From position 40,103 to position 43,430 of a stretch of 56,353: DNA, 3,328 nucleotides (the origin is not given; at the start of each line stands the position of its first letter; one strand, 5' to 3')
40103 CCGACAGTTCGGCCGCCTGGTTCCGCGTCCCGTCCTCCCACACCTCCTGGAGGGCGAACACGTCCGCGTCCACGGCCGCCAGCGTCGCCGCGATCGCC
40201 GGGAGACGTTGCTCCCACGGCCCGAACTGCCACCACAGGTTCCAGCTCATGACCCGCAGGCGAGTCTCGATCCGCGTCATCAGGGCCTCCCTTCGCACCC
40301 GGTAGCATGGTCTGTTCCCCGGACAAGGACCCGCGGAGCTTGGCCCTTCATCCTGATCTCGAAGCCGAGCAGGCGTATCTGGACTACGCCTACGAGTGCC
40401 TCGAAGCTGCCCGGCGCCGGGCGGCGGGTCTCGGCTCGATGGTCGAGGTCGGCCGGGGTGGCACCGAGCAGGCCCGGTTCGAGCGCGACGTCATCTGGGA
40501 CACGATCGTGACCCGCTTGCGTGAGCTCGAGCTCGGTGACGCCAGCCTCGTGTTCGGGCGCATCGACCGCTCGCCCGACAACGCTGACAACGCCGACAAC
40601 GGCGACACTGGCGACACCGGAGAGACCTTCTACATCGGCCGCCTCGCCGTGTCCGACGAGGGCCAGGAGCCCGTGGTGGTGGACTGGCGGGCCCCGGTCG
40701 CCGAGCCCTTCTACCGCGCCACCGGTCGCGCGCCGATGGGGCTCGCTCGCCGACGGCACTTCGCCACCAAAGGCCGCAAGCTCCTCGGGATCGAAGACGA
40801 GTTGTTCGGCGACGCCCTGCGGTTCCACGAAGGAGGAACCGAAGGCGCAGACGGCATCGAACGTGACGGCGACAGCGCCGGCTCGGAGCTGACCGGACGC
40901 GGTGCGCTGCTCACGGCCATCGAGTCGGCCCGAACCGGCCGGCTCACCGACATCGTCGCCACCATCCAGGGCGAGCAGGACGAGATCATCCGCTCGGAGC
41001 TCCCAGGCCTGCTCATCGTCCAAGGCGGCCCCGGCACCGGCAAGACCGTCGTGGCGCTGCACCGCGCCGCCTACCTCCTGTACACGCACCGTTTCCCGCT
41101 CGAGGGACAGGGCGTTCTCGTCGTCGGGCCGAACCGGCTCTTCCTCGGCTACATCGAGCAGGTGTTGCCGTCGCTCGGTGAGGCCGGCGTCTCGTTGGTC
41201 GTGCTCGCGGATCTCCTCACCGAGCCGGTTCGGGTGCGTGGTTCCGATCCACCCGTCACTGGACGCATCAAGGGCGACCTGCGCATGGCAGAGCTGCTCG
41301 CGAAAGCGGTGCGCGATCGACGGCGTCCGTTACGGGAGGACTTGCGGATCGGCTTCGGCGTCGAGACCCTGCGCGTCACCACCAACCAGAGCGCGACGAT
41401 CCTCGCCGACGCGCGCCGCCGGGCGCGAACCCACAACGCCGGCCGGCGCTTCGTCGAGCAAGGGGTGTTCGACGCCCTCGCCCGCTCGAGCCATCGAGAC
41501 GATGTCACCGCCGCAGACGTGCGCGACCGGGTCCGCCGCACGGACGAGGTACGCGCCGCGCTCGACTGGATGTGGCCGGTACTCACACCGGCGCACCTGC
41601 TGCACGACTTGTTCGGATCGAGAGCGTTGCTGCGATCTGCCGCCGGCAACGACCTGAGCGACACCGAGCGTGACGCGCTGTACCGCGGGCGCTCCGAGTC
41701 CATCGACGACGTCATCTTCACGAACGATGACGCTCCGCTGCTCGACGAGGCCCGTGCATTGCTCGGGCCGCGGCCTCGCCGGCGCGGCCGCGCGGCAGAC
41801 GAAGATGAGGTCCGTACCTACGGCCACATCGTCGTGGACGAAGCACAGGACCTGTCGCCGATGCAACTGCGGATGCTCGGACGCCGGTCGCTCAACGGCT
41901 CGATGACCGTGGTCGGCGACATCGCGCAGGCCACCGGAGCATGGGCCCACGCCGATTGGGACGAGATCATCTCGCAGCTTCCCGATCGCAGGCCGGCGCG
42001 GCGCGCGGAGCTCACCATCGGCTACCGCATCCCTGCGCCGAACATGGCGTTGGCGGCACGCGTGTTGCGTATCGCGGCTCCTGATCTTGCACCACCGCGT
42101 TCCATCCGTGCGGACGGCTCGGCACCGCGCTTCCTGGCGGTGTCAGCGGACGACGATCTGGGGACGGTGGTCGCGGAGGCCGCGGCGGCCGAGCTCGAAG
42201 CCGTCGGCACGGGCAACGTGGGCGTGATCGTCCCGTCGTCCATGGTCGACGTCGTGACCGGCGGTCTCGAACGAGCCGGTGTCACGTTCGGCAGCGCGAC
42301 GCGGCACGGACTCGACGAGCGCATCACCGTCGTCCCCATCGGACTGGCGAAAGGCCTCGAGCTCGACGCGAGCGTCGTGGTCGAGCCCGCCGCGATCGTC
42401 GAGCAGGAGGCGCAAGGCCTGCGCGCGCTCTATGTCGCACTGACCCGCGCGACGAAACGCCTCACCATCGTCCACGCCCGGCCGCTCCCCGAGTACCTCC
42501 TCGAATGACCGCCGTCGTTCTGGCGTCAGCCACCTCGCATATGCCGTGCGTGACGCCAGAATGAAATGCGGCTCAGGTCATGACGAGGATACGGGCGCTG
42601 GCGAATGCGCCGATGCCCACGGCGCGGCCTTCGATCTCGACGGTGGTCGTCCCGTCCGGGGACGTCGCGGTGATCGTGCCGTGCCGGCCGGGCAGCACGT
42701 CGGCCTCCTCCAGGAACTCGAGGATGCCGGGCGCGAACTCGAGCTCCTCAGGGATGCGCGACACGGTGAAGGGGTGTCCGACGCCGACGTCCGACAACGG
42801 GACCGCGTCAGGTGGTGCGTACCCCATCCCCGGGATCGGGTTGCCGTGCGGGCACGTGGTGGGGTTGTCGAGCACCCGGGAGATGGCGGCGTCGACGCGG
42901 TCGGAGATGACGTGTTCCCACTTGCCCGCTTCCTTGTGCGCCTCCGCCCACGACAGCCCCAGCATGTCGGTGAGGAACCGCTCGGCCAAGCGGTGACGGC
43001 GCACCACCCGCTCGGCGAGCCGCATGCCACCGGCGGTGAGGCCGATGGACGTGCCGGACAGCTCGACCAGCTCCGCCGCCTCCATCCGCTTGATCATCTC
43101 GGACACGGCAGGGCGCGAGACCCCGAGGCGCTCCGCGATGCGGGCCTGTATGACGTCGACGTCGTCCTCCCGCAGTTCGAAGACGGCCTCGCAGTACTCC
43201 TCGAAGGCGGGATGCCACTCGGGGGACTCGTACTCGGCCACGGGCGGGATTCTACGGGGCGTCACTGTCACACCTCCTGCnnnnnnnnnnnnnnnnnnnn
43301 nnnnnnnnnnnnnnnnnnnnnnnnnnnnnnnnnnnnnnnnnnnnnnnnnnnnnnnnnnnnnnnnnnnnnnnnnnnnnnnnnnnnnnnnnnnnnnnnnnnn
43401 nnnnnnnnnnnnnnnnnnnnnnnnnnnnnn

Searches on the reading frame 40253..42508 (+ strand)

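Call 25: search_protein_families(library=ncbifam, proteins=[window:40253-42508:+], max_evalue=1e-8)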
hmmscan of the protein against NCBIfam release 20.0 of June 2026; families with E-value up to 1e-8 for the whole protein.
window:40253-42508:+ (751 aa): 4 families
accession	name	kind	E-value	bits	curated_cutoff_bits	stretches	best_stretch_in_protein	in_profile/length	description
NF041258.1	motor_HelR_2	exception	1.1e-129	433.8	1100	3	35-515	4-449/713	RNA polymerase recycling motor ATPase HelR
NF041465.1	HelD_MYCSM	equivalog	2.2e-117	393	1051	3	35-508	9-447/719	RNA polymerase recycling motor HelD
NF041254.1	motor_HelR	exception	8e-106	354.9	750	2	68-513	48-456/706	RNA polymerase recycling motor ATPase HelR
NF041464.1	HelD_BACSU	equivalog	1.5e-47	162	419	2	229-314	204-289/779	RNA polymerase recycling motor HelD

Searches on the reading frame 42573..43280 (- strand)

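Call 25: search_protein_families(library=ncbifam, proteins=[window:42573-43280:-], max_evalue=1e-8)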
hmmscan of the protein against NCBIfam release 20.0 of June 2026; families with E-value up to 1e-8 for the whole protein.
window:42573-43280:- (235 aa): 4 families
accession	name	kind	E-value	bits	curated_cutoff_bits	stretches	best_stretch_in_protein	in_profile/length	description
NF053665.1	TransRegDtxRActin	equivalog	2.6e-44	151.4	290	1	27-212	9-206/233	iron-dependent transcriptional repressor DtxR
NF047407.1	TransRegMntRTherm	equivalog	1.5e-27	96.7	350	1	37-218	21-208/227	manganese-dependent transcriptional regulator MntR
NF008273.0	PRK11050.1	equivalog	2.6e-18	66.2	153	1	26-139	38-151/156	manganese-binding transcriptional regulator MntR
NF003025.0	PRK03902.1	equivalog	9.1e-09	35.5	138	0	24-128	4-108/142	transcriptional regulator MntR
